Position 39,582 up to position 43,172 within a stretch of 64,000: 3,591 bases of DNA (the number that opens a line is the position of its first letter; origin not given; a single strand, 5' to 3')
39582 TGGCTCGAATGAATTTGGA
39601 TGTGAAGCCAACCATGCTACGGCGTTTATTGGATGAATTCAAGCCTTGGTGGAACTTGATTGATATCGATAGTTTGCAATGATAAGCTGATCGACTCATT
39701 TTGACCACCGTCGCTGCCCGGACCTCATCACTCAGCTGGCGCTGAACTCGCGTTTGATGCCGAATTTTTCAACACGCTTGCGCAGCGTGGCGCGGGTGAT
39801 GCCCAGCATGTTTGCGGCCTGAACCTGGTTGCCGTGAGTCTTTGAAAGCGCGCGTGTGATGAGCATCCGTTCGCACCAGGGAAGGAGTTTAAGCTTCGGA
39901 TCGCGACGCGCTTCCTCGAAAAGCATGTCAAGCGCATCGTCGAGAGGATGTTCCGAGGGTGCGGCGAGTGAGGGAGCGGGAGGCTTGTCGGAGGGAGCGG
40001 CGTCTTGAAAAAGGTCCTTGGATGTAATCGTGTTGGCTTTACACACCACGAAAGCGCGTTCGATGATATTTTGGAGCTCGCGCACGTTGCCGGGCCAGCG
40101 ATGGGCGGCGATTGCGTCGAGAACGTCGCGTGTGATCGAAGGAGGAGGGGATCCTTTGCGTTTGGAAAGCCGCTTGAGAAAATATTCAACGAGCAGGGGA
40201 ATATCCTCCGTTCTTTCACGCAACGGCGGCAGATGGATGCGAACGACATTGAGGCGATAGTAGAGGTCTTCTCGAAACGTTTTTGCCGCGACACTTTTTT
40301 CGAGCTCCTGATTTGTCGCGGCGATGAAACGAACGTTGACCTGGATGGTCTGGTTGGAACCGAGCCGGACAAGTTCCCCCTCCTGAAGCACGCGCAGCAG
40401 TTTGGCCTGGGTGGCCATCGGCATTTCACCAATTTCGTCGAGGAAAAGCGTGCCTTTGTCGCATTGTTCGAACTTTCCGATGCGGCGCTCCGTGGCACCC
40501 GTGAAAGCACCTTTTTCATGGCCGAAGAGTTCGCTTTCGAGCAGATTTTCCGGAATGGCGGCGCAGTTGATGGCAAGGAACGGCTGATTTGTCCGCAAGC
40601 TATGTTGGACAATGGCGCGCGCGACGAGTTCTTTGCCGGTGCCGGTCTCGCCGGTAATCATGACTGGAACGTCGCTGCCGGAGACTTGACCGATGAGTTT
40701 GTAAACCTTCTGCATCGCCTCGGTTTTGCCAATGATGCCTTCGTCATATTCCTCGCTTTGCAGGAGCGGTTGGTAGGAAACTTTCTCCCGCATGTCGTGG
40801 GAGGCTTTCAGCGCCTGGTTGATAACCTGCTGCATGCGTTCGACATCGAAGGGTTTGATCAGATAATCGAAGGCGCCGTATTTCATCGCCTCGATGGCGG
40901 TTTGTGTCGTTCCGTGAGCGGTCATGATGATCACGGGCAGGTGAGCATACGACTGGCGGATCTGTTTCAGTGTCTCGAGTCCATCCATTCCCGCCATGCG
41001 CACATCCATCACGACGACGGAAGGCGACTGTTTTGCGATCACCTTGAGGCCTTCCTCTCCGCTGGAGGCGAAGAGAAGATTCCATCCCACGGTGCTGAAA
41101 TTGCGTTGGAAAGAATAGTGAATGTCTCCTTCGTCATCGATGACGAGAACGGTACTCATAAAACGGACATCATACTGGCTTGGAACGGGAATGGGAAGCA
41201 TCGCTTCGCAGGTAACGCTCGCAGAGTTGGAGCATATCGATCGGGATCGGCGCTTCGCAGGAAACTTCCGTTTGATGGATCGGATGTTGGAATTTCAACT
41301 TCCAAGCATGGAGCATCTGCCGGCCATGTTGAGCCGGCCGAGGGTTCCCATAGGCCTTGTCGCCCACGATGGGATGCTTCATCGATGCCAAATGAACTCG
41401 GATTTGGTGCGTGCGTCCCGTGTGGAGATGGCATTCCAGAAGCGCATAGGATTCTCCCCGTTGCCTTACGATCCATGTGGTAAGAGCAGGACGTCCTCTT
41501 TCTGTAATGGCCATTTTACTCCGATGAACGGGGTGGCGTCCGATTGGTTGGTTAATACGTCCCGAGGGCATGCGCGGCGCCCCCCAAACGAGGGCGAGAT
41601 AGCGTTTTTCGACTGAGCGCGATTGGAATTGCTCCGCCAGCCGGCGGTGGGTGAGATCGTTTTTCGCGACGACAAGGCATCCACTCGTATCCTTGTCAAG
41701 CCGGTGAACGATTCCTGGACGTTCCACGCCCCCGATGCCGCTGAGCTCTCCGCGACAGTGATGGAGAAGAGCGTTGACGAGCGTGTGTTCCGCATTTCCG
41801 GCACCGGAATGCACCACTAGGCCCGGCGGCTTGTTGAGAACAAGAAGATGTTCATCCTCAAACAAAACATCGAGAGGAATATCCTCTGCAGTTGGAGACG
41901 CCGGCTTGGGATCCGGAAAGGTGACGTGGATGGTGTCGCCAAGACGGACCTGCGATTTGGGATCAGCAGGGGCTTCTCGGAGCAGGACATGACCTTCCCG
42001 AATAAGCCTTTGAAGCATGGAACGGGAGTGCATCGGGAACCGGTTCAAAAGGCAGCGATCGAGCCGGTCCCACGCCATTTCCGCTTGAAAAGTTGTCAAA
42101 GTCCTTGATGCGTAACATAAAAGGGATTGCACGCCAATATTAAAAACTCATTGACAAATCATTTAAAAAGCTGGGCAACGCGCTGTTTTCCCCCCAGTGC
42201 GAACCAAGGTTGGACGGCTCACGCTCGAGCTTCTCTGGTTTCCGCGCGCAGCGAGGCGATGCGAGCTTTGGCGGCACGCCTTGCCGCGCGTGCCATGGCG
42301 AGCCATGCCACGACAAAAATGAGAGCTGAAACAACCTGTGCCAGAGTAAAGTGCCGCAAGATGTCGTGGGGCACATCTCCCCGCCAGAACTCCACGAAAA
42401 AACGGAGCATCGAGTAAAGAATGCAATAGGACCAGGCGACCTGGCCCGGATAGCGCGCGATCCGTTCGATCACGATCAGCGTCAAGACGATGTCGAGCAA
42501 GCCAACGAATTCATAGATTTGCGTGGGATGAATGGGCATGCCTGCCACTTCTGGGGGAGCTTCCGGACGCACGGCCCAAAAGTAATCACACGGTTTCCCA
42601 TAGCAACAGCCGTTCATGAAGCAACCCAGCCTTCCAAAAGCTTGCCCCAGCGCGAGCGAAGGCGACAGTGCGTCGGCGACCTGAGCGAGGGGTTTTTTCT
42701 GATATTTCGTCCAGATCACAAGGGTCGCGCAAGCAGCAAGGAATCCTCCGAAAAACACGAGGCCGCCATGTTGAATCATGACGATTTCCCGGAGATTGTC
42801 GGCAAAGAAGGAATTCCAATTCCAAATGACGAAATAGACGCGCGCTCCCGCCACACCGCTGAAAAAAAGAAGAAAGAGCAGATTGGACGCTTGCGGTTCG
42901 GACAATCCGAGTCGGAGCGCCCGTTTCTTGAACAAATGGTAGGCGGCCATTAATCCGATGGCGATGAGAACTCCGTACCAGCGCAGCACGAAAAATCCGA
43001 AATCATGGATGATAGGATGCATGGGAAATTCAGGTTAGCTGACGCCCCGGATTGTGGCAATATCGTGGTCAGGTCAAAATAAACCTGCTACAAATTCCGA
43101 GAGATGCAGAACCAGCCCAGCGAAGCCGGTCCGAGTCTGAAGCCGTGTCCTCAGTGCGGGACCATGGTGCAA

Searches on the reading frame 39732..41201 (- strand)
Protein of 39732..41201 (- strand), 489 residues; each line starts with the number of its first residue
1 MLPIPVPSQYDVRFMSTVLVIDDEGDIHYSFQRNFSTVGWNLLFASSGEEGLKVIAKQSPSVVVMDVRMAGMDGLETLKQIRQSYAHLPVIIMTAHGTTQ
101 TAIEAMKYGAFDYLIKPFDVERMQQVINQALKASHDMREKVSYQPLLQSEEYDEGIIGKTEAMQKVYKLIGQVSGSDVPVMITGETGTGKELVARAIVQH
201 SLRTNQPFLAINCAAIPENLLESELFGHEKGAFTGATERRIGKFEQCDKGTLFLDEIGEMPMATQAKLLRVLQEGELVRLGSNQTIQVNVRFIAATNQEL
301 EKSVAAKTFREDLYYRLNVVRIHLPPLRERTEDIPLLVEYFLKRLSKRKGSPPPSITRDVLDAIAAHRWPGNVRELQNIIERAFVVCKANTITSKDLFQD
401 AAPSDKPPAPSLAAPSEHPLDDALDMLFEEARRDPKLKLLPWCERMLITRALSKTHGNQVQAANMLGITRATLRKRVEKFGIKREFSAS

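Call 24: search_protein_families(library=pfam, proteins=[window:39732-41201:-], max_evalue=0.001)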
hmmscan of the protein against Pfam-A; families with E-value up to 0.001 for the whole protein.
window:39732-41201:- (489 aa): 8 families
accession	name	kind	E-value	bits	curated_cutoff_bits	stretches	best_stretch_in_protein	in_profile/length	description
PF00158.32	Sigma54_activat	-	9.4e-75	250.4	20.2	1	156-323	1-168/168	Sigma-54 interaction domain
PF00072.30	Response_reg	-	1.3e-28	99.8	30.2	1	18-127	1-110/111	Response regulator receiver domain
PF14532.12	Sigma54_activ_2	-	1.5e-26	93.7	25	1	157-327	1-138/138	Sigma-54 interaction domain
PF25601.1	AAA_lid_14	-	2.2e-25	88.7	27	1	328-406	1-79/87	AAA+ ATPase lid domain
PF02954.25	HTH_8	-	1.1e-12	47.9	22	1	444-480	6-42/42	Bacterial regulatory protein, Fis family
PF07728.20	AAA_5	-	3.6e-08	34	22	1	179-300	1-125/139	AAA domain (dynein-related subfamily)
PF00004.35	AAA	-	2.6e-07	31.6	21.2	1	180-298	1-110/131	ATPase family associated with various cellular activities (AAA)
PF07724.20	AAA_2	-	1.2e-05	25.8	27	1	180-308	6-135/166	AAA domain (Cdc48 subfamily)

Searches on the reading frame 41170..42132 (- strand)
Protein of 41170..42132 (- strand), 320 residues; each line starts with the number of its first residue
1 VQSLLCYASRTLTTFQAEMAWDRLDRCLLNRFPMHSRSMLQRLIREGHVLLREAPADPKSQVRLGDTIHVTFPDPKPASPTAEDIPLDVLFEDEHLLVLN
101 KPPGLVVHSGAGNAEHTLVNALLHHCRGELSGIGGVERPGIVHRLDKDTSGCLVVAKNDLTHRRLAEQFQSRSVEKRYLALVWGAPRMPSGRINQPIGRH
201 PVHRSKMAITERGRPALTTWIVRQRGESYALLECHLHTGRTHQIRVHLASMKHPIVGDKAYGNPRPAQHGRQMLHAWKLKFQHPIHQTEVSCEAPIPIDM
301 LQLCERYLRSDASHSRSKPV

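Call 24: search_protein_families(library=pfam, proteins=[window:41170-42132:-], max_evalue=0.001)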
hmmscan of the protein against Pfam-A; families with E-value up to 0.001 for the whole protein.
window:41170-42132:- (320 aa): 2 families
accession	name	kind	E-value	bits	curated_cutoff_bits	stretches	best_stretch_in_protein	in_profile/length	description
PF00849.27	PseudoU_synth_2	-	3.1e-35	122.1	26.8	1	95-250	1-152/152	RNA pseudouridylate synthase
PF01479.30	S4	-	5.8e-05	23.2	22.8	1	23-68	2-48/48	S4 domain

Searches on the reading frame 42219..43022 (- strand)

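Call 24: search_protein_families(library=pfam, proteins=[window:42219-43022:-], max_evalue=0.001)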
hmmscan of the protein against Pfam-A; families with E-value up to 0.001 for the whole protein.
window:42219-43022:- (267 aa): 1 family
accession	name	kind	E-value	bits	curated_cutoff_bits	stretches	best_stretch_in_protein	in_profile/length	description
PF01790.23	LGT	-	8.3e-61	205.8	24.9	1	3-243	1-238/240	Prolipoprotein diacylglyceryl transferase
